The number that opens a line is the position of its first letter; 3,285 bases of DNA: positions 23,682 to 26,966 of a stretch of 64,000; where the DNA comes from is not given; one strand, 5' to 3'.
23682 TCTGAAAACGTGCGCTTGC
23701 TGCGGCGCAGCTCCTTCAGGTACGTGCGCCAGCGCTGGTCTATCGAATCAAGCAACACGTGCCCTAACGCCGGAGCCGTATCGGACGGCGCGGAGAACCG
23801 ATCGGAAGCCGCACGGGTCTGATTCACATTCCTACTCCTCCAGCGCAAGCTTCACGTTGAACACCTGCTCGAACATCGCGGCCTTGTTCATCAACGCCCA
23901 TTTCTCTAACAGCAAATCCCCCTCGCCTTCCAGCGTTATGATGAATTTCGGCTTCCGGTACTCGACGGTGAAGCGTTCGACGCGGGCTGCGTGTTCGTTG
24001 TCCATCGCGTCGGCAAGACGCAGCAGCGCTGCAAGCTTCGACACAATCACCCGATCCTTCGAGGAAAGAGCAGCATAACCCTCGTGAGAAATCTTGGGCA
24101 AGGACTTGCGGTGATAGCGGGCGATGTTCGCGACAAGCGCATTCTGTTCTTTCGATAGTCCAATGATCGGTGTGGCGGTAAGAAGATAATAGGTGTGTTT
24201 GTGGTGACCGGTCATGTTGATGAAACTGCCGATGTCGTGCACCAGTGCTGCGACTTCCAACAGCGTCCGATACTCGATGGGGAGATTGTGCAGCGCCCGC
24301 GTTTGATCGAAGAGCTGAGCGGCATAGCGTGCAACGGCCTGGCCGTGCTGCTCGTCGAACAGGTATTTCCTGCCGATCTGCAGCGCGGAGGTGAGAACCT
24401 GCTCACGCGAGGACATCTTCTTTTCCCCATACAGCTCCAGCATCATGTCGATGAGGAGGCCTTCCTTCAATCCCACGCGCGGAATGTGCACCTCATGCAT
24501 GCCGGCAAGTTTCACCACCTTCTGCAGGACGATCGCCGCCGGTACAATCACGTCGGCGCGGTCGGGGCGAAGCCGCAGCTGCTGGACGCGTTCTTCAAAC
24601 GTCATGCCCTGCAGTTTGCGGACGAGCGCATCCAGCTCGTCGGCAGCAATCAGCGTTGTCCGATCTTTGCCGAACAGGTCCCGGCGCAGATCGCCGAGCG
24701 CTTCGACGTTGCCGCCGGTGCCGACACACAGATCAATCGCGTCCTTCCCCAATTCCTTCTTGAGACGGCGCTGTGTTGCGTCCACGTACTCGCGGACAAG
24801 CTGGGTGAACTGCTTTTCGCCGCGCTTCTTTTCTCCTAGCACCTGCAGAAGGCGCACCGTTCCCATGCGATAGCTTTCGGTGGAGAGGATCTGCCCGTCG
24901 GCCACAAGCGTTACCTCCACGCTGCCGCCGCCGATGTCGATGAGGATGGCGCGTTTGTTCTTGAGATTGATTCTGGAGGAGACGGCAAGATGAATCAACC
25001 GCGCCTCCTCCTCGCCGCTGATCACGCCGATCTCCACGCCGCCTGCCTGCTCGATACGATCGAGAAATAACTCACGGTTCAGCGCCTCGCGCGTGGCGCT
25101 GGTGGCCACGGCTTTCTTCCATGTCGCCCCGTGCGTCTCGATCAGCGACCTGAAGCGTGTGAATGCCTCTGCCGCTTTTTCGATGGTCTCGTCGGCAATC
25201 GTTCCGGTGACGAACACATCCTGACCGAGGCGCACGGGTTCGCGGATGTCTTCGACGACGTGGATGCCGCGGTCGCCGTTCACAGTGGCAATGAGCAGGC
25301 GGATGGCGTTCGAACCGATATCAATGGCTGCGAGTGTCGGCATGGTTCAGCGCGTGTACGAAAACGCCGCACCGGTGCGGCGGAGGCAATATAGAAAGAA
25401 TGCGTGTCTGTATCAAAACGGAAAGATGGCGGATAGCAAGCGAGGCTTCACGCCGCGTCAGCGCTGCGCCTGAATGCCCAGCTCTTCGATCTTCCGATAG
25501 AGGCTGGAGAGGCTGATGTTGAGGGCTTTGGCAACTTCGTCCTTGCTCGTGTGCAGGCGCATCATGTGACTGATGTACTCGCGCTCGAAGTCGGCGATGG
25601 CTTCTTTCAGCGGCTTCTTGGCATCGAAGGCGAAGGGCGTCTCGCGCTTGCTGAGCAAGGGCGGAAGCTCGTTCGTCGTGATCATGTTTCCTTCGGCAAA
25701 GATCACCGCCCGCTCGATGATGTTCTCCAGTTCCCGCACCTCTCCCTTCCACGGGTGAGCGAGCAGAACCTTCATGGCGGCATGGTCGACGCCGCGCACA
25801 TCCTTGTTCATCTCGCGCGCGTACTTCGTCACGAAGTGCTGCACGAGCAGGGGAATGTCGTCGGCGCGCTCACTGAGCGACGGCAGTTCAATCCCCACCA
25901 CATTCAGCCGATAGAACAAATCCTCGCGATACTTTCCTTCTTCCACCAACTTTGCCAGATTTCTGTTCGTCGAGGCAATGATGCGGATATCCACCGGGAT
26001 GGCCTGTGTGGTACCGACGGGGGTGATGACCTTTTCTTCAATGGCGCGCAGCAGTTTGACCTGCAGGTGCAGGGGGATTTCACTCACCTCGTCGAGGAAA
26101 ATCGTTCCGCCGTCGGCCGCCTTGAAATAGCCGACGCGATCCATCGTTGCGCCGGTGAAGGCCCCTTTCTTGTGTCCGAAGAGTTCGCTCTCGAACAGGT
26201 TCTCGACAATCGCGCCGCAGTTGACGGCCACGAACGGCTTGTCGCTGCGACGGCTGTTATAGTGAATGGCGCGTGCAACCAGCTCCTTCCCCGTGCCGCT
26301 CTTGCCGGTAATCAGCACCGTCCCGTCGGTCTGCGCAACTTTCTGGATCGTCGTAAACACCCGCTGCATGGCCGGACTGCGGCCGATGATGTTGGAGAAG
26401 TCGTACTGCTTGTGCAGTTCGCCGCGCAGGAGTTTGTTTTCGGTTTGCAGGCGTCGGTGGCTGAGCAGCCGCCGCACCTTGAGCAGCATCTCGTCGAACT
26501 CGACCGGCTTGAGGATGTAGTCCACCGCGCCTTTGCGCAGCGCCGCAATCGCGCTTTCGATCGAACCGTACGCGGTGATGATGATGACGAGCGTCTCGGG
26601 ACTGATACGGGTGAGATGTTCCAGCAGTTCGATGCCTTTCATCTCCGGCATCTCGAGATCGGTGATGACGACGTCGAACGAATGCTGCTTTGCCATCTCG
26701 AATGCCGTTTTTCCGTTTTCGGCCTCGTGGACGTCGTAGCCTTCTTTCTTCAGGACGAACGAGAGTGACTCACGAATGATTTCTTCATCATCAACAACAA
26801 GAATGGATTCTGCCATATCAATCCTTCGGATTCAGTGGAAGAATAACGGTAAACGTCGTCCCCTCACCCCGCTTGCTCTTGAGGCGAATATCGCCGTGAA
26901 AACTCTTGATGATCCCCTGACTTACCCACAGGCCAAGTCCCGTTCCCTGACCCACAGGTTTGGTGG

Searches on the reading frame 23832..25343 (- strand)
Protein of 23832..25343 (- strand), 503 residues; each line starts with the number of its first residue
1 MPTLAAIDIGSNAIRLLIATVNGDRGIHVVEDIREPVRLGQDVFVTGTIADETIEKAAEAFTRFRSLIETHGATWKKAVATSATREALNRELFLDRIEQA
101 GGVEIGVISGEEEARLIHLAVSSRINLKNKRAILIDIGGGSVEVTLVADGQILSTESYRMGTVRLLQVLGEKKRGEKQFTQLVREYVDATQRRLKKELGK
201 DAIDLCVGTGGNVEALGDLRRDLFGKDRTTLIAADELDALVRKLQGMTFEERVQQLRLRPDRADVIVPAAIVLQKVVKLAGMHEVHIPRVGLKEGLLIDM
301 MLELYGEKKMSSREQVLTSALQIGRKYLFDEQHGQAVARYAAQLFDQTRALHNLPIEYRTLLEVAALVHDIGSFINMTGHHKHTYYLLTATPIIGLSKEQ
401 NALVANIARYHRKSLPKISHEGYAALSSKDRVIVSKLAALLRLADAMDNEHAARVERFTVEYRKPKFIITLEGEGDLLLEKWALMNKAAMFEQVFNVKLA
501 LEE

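Call 61: search_protein_families(library=pfam, proteins=[window:23832-25343:-], max_evalue=0.001)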
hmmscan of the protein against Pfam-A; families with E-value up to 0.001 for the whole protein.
window:23832-25343:- (503 aa): 4 families
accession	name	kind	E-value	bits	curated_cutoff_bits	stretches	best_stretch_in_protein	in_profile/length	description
PF02541.22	Ppx-GppA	-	1.6e-51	175.9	27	1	24-303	8-284/285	Ppx/GppA phosphatase family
PF21447.3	Ppx-GppA_III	-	3.9e-29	102.1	27.3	1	319-477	5-162/177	Ppx/GppA phosphatase, domain III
PF01966.28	HD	-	3.2e-07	31.1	22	1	333-449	4-115/116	HD domain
PF24391.1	HD-CE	-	2.6e-06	27.7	27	1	377-449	106-187/263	HD-CE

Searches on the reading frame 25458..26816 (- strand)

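Call 61: search_protein_families(library=pfam, proteins=[window:25458-26816:-], max_evalue=0.001)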
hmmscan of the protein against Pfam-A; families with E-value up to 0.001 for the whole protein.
window:25458-26816:- (452 aa): 12 families
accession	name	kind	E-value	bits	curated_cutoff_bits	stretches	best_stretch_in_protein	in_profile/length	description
PF00158.32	Sigma54_activat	-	7.9e-72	240.9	20.2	1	143-309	1-167/168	Sigma-54 interaction domain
PF00072.30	Response_reg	-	4.6e-33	114.2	30.2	1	5-114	1-110/111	Response regulator receiver domain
PF25601.1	AAA_lid_14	-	1.2e-25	89.6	27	1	316-392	2-78/87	AAA+ ATPase lid domain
PF14532.12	Sigma54_activ_2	-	1.6e-20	74.2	25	1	144-314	1-138/138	Sigma-54 interaction domain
PF07728.20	AAA_5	-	6.5e-08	33.1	22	1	167-286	2-124/139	AAA domain (dynein-related subfamily)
PF02954.25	HTH_8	-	7.6e-07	29.2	22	1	407-445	2-41/42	Bacterial regulatory protein, Fis family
PF18024.7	HTH_50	-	4.8e-06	26.6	27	1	401-449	2-50/50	Helix-turn-helix domain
PF00004.35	AAA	-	0.0001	23.2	21.2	1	167-285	1-110/131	ATPase family associated with various cellular activities (AAA)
PF07724.20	AAA_2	-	0.00011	22.7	27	1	165-295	4-135/166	AAA domain (Cdc48 subfamily)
PF13245.12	AAA_19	-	0.00034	21.2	25.1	0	160-269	7-125/134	AAA domain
PF13191.12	AAA_16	-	0.00061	20.8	32.6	0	143-201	2-61/167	AAA ATPase domain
PF20720.3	nSTAND3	-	0.00094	19.3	27.2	0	152-196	5-49/155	Novel STAND NTPase 3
